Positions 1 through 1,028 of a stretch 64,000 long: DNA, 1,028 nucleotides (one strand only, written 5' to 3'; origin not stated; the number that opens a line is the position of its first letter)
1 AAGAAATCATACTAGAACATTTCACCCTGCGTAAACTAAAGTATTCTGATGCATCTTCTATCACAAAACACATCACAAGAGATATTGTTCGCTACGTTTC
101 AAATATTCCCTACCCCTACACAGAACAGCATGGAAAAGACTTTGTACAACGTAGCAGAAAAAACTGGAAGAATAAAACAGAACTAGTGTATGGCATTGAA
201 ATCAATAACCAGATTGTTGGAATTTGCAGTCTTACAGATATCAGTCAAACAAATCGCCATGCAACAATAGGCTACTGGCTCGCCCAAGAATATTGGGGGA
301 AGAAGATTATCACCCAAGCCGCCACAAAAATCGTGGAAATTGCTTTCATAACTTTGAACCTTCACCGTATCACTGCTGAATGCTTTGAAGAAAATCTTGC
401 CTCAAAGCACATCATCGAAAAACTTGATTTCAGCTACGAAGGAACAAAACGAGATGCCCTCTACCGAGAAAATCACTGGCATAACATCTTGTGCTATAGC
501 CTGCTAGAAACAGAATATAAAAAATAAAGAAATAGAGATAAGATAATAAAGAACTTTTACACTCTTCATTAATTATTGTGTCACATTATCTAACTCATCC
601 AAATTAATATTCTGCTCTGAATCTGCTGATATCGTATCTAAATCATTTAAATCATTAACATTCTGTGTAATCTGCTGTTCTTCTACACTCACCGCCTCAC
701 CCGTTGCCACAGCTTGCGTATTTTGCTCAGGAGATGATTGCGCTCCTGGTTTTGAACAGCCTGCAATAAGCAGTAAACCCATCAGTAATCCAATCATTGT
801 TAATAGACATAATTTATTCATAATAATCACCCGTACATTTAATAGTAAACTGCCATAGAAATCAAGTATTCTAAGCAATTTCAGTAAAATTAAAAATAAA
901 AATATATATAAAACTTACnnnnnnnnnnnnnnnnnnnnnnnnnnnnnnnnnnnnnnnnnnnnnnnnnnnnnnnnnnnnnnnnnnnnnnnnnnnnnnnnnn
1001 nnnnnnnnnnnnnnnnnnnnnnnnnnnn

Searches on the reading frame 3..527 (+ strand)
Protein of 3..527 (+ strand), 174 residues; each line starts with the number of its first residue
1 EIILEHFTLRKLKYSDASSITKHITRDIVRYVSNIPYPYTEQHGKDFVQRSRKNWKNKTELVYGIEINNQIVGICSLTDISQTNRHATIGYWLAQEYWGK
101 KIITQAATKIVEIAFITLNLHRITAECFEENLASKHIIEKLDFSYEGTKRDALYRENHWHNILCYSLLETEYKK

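Call 46: search_protein_families(library=pfam, alignment_id=A1, max_evalue=0.00001)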
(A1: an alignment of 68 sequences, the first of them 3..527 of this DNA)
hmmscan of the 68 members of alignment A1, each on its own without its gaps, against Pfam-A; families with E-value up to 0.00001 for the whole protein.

A. member 1, window:3-527:+ (174 aa): 3 families
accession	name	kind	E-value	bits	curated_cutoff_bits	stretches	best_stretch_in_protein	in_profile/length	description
PF13302.13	Acetyltransf_3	-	1.6e-26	94.1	25.4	1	7-143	2-137/138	Acetyltransferase (GNAT) domain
PF00583.31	Acetyltransf_1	-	7.8e-13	49.2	20.7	1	40-143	13-116/116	Acetyltransferase (GNAT) family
PF13420.13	Acetyltransf_4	-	3.5e-11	43.8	24.3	1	10-160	2-151/155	Acetyltransferase (GNAT) domain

B. families by the number of members that match (of 68 scanned): 68 families (the first 25 are shown)
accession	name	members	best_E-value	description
PF04998.22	RNA_pol_Rpb1_5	2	1.2e-52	RNA polymerase Rpb1, domain 5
PF04055.27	Radical_SAM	2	3.1e-15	Radical SAM superfamily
PF01850.27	PIN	2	1.1e-11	PIN domain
PF01411.24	tRNA-synt_2c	1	5.2e-130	tRNA synthetases class II (A)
PF00562.33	RNA_pol_Rpb2_6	1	8.5e-122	RNA polymerase Rpb2, domain 6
PF04997.17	RNA_pol_Rpb1_1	1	2.3e-85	RNA polymerase Rpb1, domain 1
PF00623.25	RNA_pol_Rpb1_2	1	4.3e-74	RNA polymerase Rpb1, domain 2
PF00448.28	SRP54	1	1.5e-69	SRP54-type protein, GTPase domain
PF00814.31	TsaD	1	1.8e-66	tRNA N6-adenosine threonylcarbamoyltransferase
PF00204.31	DNA_gyraseB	1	1.2e-57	DNA gyrase B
PF04563.20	RNA_pol_Rpb2_1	1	1e-51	RNA polymerase beta subunit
PF02463.25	SMC_N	1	1.5e-50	RecF/RecN/SMC N terminal domain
PF11927.14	HODM_asu-like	1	5.2e-49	Haem-dependent oxidative N-demethylase, alpha subunit-like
PF00164.32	Ribosom_S12_S23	1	1.4e-37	Ribosomal protein S12/S23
PF06470.18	SMC_hinge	1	7.6e-34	SMC proteins Flexible Hinge Domain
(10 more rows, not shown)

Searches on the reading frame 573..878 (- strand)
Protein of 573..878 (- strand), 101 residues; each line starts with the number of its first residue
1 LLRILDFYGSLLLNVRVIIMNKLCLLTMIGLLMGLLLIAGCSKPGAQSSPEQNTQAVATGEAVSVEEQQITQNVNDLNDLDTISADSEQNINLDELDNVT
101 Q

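Call 62: search_protein_families(library=pfam, alignment_id=A2, max_evalue=0.000001)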
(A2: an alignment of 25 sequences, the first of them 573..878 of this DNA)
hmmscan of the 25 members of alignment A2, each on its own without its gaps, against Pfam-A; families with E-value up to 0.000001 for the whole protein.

A. member 1, window:573-878:- (101 aa): 0 families

B. families by the number of members that match (of 25 scanned): 12 families
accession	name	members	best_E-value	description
PF11927.14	HODM_asu-like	1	5.2e-49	Haem-dependent oxidative N-demethylase, alpha subunit-like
PF09845.14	OapC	1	3e-28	Origin-associated protein OapC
PF00596.27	Aldolase_II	1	4.1e-21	Class II Aldolase and Adducin N-terminal domain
PF22794.1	jr-ZPR1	1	7.8e-20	ZPR1 jelly-roll domain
PF09846.14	OapB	1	9.4e-18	Origin-associated protein OapB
PF13412.12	HTH_24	1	2e-15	Winged helix-turn-helix DNA-binding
PF01926.29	MMR_HSR1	1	1.2e-14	50S ribosome-binding GTPase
PF13404.12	HTH_AsnC-type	1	7.5e-14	AsnC-type helix-turn-helix domain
PF00009.33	GTP_EFTU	1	4.6e-11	Elongation factor Tu GTP binding domain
PF03367.19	Zn_ribbon_ZPR1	1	8.5e-09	ZPR1 zinc-finger domain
PF01037.27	AsnC_trans_reg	1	1.8e-08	Lrp/AsnC ligand binding domain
PF11899.13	DUF3419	1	3.5e-07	Protein of unknown function (DUF3419)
